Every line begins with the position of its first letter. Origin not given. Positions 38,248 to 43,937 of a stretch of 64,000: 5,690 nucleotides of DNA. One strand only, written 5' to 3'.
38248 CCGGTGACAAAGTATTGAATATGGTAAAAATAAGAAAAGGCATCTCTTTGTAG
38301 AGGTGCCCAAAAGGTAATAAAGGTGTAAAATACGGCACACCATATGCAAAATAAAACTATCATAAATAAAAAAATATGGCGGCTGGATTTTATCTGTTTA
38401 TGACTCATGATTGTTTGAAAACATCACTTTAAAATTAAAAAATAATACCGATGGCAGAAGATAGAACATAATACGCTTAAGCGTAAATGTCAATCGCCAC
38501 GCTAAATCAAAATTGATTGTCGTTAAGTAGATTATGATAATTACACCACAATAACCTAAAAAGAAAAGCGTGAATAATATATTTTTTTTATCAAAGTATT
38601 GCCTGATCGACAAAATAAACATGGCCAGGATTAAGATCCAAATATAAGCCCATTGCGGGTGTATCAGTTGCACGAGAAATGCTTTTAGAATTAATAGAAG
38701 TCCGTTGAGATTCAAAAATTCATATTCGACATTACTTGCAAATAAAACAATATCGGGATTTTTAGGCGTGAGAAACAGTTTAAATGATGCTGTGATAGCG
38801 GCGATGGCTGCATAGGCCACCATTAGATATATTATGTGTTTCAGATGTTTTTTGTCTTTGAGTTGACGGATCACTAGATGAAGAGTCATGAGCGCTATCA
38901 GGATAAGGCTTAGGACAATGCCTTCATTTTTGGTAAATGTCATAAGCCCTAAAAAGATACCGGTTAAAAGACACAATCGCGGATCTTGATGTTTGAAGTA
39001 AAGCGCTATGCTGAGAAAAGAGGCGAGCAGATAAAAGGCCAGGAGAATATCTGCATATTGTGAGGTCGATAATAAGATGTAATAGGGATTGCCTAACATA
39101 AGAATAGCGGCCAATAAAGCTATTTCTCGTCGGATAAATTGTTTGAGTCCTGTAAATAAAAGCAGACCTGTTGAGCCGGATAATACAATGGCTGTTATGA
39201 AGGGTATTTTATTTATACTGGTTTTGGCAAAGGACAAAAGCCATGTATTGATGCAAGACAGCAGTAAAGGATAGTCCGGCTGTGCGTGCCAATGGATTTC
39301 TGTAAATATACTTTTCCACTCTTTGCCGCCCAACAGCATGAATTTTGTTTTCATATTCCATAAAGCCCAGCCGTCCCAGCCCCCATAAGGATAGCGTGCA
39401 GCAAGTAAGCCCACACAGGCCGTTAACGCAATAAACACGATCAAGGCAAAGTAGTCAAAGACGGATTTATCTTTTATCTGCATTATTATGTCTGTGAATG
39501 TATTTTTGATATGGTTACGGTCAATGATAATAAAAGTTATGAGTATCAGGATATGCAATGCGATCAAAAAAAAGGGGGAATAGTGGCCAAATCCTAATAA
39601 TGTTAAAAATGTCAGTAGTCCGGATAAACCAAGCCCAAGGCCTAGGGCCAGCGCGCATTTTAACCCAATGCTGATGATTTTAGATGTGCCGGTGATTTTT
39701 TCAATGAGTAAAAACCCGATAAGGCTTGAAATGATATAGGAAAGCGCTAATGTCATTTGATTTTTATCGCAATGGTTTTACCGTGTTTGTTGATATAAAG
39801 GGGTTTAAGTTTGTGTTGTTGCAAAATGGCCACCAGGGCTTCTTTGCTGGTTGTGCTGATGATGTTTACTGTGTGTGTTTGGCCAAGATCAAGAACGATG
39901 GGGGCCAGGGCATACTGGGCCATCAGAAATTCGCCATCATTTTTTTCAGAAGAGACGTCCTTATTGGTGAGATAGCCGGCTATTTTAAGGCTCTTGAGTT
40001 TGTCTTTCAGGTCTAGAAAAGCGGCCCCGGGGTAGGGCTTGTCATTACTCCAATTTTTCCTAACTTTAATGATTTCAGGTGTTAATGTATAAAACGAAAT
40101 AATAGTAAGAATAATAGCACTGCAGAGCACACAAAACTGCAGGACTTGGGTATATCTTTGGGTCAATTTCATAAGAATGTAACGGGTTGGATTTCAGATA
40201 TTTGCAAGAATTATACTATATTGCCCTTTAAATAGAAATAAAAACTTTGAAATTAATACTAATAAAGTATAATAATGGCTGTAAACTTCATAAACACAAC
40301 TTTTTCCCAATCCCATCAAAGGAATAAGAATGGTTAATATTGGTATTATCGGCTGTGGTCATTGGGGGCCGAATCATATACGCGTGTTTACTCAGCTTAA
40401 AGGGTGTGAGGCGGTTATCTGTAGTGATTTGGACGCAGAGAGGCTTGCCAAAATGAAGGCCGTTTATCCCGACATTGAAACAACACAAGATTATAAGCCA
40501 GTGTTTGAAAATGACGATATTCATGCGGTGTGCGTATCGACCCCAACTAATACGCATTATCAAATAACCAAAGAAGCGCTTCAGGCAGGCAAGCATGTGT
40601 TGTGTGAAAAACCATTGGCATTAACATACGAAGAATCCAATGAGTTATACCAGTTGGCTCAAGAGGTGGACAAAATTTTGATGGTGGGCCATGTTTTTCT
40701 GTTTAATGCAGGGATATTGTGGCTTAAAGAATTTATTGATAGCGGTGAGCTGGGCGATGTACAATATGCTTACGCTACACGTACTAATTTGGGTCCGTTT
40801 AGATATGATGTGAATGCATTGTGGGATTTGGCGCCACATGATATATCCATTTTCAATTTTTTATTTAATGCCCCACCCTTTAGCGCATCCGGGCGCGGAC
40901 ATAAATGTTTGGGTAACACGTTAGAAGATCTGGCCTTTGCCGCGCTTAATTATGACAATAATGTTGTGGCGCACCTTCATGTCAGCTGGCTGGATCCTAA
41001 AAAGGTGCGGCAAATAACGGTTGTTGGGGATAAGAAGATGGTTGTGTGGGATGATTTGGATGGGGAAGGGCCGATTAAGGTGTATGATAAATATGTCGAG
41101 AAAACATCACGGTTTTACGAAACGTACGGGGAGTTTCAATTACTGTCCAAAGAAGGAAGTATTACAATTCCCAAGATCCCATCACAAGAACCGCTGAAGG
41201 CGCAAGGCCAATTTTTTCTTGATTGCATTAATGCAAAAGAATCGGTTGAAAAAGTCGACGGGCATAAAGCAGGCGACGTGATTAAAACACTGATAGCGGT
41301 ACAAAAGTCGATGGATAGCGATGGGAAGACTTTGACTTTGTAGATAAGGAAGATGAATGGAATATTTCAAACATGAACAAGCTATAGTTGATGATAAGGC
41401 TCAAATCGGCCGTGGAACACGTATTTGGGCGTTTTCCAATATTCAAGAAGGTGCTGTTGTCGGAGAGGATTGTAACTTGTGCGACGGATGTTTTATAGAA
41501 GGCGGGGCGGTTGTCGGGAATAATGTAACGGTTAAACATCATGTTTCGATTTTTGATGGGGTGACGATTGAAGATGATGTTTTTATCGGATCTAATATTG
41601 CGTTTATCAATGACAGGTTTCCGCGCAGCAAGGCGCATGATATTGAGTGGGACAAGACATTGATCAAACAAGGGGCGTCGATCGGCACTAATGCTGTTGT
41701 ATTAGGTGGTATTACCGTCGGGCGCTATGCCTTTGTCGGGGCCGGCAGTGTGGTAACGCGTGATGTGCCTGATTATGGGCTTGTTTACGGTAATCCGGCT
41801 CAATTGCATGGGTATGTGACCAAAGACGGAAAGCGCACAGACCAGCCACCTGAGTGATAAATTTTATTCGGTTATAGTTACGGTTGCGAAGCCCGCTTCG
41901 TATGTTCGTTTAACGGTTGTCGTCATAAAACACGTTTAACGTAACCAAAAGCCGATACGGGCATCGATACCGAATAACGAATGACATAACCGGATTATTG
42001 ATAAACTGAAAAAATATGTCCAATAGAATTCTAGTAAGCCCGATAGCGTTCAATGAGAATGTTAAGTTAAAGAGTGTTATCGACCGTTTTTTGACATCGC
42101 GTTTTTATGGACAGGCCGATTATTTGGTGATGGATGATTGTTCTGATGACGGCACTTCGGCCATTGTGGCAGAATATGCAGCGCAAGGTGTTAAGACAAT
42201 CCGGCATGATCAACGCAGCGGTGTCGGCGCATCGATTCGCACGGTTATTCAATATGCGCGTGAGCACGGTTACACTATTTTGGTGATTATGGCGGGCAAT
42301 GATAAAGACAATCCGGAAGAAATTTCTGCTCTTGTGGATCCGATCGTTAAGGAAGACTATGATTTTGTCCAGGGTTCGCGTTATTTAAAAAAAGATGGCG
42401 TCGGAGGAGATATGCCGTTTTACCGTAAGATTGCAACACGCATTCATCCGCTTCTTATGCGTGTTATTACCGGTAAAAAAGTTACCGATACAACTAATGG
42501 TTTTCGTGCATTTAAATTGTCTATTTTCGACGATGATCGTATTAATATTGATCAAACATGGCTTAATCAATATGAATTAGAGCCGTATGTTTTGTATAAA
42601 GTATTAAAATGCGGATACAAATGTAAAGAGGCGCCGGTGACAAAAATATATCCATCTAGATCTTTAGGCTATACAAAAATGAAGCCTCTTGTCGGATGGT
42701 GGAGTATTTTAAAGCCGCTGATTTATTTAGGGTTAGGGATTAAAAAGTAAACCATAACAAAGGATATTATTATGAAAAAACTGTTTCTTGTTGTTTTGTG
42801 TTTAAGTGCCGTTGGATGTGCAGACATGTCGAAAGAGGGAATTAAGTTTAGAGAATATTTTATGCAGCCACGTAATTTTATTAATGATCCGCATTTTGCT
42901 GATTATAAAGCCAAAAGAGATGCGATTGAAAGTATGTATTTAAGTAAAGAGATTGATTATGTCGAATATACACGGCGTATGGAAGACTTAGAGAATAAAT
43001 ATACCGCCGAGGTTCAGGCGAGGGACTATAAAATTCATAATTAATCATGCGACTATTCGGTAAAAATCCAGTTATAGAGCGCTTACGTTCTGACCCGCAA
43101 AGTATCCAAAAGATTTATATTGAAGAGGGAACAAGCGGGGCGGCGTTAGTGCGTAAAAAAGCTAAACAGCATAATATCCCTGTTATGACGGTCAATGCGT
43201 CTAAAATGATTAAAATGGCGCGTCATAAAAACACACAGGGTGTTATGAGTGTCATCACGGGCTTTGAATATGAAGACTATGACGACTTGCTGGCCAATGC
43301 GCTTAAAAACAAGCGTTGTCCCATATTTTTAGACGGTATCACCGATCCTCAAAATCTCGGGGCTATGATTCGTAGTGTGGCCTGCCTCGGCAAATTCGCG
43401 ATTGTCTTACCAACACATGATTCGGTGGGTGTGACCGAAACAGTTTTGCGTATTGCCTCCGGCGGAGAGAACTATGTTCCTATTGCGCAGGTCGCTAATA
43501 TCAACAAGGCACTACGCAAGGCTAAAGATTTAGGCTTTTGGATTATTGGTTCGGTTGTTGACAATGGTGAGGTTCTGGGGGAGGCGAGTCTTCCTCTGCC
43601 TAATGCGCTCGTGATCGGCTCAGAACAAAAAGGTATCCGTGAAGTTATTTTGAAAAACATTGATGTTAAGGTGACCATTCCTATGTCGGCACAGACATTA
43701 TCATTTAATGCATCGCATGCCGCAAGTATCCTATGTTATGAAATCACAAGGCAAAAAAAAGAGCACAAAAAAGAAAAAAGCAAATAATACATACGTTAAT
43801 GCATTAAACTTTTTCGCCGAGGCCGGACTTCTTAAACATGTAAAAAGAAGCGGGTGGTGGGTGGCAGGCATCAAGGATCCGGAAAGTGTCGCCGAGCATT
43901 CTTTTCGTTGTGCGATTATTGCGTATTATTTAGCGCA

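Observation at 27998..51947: Dispersed family of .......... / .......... palindromic intergenic elements (three copies)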

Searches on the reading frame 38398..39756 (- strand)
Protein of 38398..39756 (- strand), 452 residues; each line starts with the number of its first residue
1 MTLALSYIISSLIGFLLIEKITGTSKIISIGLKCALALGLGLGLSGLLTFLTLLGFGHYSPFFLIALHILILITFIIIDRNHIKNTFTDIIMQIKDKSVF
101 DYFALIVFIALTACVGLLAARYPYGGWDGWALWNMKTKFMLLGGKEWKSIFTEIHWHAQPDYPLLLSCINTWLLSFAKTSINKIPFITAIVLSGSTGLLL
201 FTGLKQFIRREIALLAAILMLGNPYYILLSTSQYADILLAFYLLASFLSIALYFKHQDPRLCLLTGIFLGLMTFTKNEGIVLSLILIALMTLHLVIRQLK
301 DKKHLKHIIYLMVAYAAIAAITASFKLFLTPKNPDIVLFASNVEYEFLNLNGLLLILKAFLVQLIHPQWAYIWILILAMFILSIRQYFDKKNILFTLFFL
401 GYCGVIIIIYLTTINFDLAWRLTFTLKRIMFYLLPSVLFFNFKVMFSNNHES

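Call 68: search_protein_families(library=pfam, proteins=[window:38398-39756:-], max_evalue=0.00001)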
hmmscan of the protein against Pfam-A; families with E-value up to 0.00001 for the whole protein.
window:38398-39756:- (452 aa): 2 families
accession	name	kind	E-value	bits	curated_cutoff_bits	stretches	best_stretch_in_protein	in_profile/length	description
PF13231.12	PMT_2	-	5.2e-08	33.7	26.1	1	187-320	26-154/160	Dolichyl-phosphate-mannose-protein mannosyltransferase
PF02366.24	PMT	-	4.2e-07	30.2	22.7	1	183-318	84-225/245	Dolichyl-phosphate-mannose-protein mannosyltransferase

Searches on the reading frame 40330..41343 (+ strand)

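Call 68: search_protein_families(library=pfam, proteins=[window:40330-41343:+], max_evalue=0.00001)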
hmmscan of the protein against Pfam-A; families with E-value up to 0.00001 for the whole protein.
window:40330-41343:+ (337 aa): 3 families
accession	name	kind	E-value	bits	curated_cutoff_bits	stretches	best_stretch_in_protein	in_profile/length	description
PF01408.29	GFO_IDH_MocA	-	8.4e-30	104.4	24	1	2-121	1-120/120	Oxidoreductase family, NAD-binding Rossmann fold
PF22725.1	GFO_IDH_MocA_C3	-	3.6e-16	59.7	27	1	131-238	3-123/124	GFO/IDH/MocA C-terminal domain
PF02894.22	GFO_IDH_MocA_C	-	1e-09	39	22.9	1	133-332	1-214/218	Oxidoreductase family, C-terminal alpha/beta domain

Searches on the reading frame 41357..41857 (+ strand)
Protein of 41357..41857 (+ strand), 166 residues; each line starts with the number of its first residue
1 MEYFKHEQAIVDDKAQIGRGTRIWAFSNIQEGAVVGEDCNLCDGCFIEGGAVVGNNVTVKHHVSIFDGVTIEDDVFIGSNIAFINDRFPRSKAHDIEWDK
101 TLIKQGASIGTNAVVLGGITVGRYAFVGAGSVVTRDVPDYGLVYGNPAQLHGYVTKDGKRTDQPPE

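Call 71: search_protein_families(library=pfam, proteins=[window:41357-41857:+], max_evalue=0.00001)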
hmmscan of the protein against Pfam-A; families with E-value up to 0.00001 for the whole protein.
window:41357-41857:+ (166 aa): 3 families
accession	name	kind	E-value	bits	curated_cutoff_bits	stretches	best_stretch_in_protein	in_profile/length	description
PF00132.30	Hexapep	-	7.8e-21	73.3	27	2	101-135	2-36/36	Bacterial transferase hexapeptide (six repeats)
PF25084.1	LbH_EIF2B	-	9.6e-10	38.9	54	1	8-78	15-100/105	EIF2B subunit epsilon LbH domain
PF14602.12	Hexapep_2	-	3.7e-06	27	27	0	108-135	9-34/34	Hexapeptide repeat of succinyl-transferase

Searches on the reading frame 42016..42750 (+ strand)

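Call 71: search_protein_families(library=pfam, proteins=[window:42016-42750:+], max_evalue=0.00001)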
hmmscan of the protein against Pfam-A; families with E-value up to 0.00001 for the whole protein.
window:42016-42750:+ (244 aa): 1 family
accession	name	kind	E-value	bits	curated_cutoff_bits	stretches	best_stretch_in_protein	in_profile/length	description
PF00535.33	Glycos_transf_2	-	8.9e-19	68.5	23.3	1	11-173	6-166/168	Glycosyl transferase family 2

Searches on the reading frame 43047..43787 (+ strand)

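Call 71: search_protein_families(library=pfam, proteins=[window:43047-43787:+], max_evalue=0.00001)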
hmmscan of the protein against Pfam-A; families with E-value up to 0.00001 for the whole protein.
window:43047-43787:+ (246 aa): 2 families
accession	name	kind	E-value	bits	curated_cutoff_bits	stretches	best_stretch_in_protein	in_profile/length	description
PF00588.24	SpoU_methylase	-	6.2e-33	114.3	29.7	1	93-231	4-142/142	SpoU rRNA Methylase family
PF08032.17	SpoU_sub_bind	-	4.1e-14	53.1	22.8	1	3-75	2-75/76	RNA 2'-O ribose methyltransferase substrate binding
